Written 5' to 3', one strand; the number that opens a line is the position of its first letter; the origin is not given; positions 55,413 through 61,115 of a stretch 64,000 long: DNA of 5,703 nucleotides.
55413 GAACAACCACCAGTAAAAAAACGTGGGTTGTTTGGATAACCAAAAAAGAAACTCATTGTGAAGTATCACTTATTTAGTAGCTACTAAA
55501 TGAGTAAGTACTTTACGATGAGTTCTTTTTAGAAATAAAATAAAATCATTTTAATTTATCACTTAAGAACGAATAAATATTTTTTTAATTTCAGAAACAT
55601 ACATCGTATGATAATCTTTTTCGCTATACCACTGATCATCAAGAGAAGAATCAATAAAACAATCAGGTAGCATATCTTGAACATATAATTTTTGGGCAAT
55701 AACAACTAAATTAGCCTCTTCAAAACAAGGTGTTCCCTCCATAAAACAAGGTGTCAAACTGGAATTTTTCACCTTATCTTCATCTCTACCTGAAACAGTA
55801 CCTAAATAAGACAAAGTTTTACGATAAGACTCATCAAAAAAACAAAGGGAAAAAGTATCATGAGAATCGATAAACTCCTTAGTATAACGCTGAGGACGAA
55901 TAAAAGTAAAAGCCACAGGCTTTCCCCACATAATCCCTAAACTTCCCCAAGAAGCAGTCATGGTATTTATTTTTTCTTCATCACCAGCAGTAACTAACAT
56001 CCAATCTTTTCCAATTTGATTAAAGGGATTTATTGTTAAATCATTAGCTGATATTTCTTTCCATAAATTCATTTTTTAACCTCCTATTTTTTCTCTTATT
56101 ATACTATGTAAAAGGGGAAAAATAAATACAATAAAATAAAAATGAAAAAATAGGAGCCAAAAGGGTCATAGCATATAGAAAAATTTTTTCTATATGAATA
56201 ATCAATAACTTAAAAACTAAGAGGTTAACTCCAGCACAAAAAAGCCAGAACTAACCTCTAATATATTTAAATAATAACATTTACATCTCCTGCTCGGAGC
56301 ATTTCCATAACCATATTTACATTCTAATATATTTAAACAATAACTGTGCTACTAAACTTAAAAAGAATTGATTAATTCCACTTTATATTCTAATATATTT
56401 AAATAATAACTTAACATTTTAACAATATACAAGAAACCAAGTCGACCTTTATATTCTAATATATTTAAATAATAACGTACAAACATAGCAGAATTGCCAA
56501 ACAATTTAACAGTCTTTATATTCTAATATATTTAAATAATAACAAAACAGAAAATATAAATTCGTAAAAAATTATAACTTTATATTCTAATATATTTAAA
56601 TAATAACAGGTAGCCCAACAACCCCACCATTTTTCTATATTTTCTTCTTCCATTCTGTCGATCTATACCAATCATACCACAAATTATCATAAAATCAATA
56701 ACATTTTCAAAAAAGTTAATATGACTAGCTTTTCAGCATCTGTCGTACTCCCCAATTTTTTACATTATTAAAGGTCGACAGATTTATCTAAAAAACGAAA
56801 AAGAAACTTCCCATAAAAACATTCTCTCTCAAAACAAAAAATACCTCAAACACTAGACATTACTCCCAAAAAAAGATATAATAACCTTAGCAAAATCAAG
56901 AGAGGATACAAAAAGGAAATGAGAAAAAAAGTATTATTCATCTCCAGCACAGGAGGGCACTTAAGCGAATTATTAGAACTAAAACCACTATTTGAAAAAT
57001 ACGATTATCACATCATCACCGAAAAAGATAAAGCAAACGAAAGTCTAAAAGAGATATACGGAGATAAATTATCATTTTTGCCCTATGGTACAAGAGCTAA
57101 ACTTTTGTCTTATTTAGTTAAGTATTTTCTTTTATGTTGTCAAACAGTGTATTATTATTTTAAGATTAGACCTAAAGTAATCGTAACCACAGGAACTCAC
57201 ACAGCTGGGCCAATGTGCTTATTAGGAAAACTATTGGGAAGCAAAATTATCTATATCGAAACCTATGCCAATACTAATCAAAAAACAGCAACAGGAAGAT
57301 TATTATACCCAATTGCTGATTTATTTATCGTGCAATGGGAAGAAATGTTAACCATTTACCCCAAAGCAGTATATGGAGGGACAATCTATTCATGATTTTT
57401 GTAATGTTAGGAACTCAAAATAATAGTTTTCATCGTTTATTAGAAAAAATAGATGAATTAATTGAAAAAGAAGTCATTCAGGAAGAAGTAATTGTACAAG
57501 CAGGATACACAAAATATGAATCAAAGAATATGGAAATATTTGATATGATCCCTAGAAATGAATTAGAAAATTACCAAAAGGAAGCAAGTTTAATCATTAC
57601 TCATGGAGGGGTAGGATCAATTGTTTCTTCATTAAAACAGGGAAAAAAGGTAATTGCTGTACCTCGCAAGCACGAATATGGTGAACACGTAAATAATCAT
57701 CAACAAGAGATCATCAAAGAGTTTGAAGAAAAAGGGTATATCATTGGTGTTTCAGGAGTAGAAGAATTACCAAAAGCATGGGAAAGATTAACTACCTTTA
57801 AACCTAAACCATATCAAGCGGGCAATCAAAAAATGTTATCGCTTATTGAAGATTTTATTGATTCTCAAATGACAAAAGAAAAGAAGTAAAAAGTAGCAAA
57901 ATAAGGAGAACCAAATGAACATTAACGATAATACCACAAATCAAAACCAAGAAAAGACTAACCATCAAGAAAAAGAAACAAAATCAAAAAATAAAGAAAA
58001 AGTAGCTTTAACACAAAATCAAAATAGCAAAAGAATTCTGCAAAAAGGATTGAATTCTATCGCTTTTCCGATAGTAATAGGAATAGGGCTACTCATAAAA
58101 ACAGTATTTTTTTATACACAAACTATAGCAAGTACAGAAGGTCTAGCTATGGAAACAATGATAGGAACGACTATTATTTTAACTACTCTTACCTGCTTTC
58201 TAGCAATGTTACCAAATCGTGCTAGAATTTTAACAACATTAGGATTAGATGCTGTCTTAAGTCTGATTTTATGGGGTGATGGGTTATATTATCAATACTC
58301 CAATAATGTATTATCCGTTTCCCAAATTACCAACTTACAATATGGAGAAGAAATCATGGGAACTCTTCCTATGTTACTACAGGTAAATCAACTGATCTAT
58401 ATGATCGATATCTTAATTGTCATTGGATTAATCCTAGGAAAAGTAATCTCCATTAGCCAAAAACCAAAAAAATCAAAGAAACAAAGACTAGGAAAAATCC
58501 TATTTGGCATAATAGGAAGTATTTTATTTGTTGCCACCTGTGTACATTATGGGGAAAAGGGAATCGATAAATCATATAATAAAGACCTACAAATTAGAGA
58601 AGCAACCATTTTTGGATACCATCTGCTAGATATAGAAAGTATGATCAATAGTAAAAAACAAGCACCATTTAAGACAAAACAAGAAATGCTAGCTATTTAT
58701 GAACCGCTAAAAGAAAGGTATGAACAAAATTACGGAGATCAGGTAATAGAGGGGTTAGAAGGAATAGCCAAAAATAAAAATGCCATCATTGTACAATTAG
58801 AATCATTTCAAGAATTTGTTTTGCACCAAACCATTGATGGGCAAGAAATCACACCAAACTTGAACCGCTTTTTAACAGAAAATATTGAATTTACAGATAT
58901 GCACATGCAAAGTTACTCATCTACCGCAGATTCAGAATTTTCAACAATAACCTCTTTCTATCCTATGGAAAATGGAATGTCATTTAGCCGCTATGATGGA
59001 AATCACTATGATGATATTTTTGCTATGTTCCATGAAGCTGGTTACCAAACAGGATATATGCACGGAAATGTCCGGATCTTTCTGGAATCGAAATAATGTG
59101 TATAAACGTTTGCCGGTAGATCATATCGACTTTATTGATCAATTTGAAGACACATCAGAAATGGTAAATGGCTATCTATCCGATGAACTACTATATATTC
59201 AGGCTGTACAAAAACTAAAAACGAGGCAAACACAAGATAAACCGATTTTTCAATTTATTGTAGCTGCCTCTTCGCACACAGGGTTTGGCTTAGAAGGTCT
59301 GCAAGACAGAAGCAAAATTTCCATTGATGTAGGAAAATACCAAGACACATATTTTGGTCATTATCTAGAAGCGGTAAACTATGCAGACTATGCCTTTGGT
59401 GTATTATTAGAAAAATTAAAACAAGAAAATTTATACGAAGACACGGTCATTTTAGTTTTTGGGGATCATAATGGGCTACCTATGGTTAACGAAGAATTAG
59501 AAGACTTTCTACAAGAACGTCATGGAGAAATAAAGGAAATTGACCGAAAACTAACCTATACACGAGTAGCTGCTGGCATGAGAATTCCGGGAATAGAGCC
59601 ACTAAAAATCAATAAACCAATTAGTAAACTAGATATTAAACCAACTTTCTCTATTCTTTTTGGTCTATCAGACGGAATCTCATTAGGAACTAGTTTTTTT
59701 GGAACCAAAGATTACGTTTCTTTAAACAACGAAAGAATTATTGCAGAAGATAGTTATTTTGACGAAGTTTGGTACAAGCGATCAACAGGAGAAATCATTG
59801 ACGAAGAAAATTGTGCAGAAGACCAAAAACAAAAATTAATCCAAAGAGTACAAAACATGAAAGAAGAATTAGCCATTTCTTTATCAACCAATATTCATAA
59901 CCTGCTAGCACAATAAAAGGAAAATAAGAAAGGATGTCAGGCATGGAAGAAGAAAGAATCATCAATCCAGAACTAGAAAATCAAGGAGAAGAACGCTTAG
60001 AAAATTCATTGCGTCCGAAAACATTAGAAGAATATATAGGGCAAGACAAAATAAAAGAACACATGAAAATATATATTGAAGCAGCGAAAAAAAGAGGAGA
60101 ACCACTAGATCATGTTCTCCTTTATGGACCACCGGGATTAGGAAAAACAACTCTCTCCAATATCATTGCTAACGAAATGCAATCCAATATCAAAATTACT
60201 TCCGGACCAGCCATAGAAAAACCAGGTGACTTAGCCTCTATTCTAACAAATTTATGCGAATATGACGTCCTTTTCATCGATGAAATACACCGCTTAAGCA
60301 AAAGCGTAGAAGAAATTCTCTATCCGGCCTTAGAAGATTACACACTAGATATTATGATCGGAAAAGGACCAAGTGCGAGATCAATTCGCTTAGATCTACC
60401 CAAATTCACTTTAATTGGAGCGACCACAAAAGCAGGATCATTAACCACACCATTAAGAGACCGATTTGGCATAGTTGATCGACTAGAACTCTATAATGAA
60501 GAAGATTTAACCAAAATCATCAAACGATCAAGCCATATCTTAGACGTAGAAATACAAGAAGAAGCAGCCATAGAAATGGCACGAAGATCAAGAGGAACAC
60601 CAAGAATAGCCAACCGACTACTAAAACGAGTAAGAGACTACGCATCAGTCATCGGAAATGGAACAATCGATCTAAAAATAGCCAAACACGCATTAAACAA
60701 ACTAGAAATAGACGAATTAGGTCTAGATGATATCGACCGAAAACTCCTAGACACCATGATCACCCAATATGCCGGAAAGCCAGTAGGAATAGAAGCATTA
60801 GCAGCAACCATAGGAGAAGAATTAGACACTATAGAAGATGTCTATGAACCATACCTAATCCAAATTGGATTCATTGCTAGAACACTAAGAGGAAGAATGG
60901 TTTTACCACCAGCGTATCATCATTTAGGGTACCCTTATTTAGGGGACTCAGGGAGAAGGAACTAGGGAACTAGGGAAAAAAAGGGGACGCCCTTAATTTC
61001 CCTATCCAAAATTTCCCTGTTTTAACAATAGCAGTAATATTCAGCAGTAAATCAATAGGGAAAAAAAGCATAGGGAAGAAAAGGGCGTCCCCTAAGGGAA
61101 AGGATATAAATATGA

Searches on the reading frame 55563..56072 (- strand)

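Call 80: search_protein_families(library=pfam, proteins=[window:55563-56072:-], max_evalue=0.01)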
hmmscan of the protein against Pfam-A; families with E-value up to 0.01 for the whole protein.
window:55563-56072:- (169 aa): 1 family
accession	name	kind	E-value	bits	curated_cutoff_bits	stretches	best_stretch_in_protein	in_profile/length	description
PF01613.24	Flavin_Reduct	-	1.2e-07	32.4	27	1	24-124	8-108/153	Flavin reductase like domain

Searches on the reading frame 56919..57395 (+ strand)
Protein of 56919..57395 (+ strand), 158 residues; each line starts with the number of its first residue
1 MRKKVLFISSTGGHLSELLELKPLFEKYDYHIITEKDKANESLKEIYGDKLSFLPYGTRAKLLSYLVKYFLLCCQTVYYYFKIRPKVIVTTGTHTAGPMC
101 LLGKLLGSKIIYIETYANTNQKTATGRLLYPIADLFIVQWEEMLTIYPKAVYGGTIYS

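Call 80: search_protein_families(library=pfam, proteins=[window:56919-57395:+], max_evalue=0.01)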
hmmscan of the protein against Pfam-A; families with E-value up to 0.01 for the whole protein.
window:56919-57395:+ (158 aa): 1 family
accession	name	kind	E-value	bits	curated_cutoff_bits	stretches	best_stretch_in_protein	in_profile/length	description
PF08660.17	Alg14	-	3.6e-17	63.3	27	1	61-155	70-170/171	Oligosaccharide biosynthesis protein Alg14 like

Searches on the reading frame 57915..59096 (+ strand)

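Call 80: search_protein_families(library=pfam, proteins=[window:57915-59096:+], max_evalue=0.01)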
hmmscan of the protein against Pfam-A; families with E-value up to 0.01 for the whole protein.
window:57915-59096:+ (393 aa): 1 family
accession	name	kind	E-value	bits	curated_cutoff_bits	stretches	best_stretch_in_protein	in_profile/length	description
PF00884.28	Sulfatase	-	1.2e-12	48.2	25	1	288-385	1-100/301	Sulfatase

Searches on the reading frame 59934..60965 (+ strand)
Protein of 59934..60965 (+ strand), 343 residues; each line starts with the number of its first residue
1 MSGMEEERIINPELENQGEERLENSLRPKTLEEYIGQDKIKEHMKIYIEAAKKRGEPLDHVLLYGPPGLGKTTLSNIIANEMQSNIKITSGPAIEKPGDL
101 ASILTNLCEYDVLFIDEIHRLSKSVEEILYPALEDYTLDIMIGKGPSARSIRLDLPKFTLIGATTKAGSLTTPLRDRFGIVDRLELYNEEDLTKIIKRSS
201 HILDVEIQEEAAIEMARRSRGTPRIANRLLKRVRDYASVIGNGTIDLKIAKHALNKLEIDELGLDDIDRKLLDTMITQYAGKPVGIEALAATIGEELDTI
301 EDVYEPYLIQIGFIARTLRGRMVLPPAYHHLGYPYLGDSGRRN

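Call 80: search_protein_families(library=pfam, proteins=[window:59934-60965:+], max_evalue=0.01)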
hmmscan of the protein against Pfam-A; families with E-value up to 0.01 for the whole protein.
window:59934-60965:+ (343 aa): 24 families
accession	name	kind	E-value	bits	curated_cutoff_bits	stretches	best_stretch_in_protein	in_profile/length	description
PF05496.18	RuvB_N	-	3.4e-82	274.3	27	1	26-184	1-159/159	Holliday junction DNA helicase RuvB P-loop domain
PF17864.7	AAA_lid_4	-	4.5e-33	113.3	27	1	187-260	1-74/74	RuvB AAA lid domain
PF05491.19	RuvB_C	-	2.9e-23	82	24.7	1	261-331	1-71/72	RuvB C-terminal winged helix domain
PF00004.35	AAA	-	1e-19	71.7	21.2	1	61-181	1-126/131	ATPase family associated with various cellular activities (AAA)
PF07728.20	AAA_5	-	3.6e-10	40.4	22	1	60-178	1-139/139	AAA domain (dynein-related subfamily)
PF01078.27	Mg_chelatase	-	2.8e-05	24.1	20.3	0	35-79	6-43/207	Magnesium chelatase, subunit ChlI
PF13191.12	AAA_16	-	5.8e-05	24.1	32.6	1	47-85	15-51/167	AAA ATPase domain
PF05673.19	DUF815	-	0.00014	21.5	23.8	1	27-116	23-114/249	Protein of unknown function (DUF815)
PF00308.24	Bac_DnaA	-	0.00016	22.3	23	0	48-86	24-62/162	Bacterial DnaA ATPAse domain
PF14532.12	Sigma54_activ_2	-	0.00019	22.1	25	1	42-133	8-93/138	Sigma-54 interaction domain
PF00910.28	RNA_helicase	-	0.00021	22.2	21.5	1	61-124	1-64/105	RNA helicase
PF20720.3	nSTAND3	-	0.00029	21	27.2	1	51-117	10-73/155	Novel STAND NTPase 3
PF13401.12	AAA_22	-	0.00055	20.7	27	0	61-84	8-31/130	AAA domain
PF07724.20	AAA_2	-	0.001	19.5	27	0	109-139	75-105/166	AAA domain (Cdc48 subfamily)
PF06068.19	TIP49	-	0.0012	18.6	23.8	0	31-89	23-81/347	TIP49 P-loop domain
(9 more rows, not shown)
